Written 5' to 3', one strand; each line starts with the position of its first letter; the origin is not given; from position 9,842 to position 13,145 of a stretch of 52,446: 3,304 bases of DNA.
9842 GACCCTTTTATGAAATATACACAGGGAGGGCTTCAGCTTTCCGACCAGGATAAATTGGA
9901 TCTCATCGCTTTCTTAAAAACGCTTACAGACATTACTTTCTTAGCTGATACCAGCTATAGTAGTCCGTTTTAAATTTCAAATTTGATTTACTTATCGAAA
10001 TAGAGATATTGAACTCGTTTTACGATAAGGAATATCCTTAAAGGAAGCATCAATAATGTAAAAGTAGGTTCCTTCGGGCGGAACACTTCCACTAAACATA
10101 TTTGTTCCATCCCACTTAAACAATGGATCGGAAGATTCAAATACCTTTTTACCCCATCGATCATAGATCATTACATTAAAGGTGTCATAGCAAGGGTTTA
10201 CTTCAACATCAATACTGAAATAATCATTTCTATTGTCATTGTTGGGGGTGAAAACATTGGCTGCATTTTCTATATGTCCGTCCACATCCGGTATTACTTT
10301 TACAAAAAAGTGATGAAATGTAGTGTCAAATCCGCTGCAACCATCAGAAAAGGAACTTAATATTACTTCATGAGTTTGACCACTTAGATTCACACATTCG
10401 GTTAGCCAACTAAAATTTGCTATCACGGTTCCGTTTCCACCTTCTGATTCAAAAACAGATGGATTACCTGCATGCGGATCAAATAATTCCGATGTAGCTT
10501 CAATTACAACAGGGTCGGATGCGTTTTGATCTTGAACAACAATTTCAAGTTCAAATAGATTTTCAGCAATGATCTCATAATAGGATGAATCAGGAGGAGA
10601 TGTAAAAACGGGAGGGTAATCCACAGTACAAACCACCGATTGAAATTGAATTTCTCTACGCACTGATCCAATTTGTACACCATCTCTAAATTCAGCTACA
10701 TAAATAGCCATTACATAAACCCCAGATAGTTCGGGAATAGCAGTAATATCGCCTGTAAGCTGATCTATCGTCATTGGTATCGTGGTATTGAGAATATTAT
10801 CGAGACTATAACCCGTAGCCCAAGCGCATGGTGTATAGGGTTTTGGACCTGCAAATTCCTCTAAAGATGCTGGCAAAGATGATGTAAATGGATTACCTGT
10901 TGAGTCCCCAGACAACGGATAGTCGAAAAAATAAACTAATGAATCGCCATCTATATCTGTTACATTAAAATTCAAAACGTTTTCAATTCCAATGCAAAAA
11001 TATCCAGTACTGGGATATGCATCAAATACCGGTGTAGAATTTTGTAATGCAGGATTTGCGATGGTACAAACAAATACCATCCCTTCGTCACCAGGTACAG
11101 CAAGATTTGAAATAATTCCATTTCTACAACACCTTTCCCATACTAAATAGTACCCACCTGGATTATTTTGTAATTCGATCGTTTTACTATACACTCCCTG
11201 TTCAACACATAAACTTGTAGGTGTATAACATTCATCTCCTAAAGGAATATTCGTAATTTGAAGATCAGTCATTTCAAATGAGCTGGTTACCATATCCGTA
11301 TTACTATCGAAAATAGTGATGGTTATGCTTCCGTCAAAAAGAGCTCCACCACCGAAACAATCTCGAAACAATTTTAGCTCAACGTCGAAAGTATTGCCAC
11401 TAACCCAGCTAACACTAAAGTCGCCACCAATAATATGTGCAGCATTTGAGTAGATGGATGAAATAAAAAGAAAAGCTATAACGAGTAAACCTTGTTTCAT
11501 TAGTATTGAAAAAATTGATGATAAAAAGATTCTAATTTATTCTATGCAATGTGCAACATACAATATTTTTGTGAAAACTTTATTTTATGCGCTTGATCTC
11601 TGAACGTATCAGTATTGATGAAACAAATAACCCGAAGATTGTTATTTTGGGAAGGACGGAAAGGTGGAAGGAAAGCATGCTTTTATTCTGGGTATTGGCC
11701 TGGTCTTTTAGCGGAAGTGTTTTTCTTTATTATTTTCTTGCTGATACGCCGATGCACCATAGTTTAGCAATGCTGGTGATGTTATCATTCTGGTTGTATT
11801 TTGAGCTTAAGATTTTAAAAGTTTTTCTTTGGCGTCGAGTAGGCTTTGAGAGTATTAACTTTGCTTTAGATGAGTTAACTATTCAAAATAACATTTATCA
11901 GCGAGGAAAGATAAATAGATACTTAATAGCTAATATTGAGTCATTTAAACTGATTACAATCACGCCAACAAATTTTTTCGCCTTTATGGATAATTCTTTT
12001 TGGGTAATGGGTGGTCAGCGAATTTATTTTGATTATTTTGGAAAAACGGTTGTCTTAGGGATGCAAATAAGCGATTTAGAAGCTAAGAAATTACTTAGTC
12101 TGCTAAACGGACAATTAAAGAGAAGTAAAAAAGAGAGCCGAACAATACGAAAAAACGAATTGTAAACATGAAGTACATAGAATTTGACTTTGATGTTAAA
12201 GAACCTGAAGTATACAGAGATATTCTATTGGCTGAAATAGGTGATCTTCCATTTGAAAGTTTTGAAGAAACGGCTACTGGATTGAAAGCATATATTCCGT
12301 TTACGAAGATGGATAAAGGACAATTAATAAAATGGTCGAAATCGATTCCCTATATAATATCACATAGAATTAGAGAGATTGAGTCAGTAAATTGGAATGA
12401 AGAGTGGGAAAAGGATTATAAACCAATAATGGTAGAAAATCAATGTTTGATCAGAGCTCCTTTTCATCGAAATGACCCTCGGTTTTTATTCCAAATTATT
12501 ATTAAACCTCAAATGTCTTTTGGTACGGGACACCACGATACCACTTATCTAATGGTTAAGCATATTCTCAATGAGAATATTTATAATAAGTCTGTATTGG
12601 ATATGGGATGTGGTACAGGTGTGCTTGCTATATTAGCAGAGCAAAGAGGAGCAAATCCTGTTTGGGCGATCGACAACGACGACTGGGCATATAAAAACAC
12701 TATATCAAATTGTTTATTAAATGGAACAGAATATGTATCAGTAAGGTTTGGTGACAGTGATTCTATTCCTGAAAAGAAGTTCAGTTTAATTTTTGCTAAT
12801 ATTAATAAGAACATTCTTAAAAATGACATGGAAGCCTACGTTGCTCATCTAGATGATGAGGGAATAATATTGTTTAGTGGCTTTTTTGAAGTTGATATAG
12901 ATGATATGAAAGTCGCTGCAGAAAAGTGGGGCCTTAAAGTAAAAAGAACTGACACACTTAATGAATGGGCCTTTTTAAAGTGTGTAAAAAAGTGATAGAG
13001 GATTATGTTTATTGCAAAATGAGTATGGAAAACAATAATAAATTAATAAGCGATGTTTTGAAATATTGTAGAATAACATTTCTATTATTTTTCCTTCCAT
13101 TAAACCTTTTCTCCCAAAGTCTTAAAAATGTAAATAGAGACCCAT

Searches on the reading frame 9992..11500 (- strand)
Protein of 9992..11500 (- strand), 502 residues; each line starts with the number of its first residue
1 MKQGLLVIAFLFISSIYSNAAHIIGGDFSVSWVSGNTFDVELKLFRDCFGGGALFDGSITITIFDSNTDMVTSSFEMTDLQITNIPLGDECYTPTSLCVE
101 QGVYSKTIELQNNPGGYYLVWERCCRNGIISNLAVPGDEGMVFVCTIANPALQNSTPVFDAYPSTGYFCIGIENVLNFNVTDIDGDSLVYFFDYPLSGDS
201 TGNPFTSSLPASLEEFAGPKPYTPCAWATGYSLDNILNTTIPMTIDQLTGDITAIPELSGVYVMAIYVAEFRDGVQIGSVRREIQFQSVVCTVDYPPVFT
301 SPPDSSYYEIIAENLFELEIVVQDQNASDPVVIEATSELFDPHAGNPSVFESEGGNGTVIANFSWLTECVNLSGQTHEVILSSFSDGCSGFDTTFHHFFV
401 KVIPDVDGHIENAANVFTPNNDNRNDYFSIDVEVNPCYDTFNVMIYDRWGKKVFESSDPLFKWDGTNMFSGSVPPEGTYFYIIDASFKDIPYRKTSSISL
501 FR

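Call 7: search_protein_families(library=pfam, proteins=[window:9992-11500:-], max_evalue=0.001)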
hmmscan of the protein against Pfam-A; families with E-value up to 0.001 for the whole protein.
window:9992-11500:- (502 aa): 1 family
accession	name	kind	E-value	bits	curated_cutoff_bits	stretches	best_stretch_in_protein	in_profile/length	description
PF13585.12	CHU_C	-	1.5e-19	70.3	27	1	413-487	3-73/86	CHU_C Type IX secretion signal domain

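Call 80: search_protein_families(library=ncbifam, proteins=[window:9992-11500:-], max_evalue=0.01)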
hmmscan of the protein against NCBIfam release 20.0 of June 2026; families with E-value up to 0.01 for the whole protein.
window:9992-11500:- (502 aa): 1 family
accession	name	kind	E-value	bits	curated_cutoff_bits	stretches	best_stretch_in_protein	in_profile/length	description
TIGR04131.1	Bac_Flav_CTERM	domain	6.2e-12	45.5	35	1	414-498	4-81/85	T9SS type B sorting domain-containing protein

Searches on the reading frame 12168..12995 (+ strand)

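Call 7: search_protein_families(library=pfam, proteins=[window:12168-12995:+], max_evalue=0.001)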
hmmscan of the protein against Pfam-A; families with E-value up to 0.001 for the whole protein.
window:12168-12995:+ (275 aa): 6 families
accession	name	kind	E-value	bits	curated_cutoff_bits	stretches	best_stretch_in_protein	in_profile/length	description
PF06325.19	PrmA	-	2.6e-39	135.9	22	1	38-274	57-295/296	Ribosomal protein L11 methyltransferase (PrmA)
PF05175.20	MTS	-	1.1e-08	35.4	23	1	118-211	11-105/170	Methyltransferase small domain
PF13489.12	Methyltransf_23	-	3.3e-06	27.4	27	1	134-211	17-88/164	Methyltransferase domain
PF13649.12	Methyltransf_25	-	3.5e-06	28.1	27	1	143-226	1-87/97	Methyltransferase domain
PF13847.12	Methyltransf_31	-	1.2e-05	25.5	27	1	140-211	4-81/145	Methyltransferase domain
PF03602.21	Cons_hypoth95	-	2.2e-05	24.7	24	1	133-186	35-88/182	Conserved hypothetical protein 95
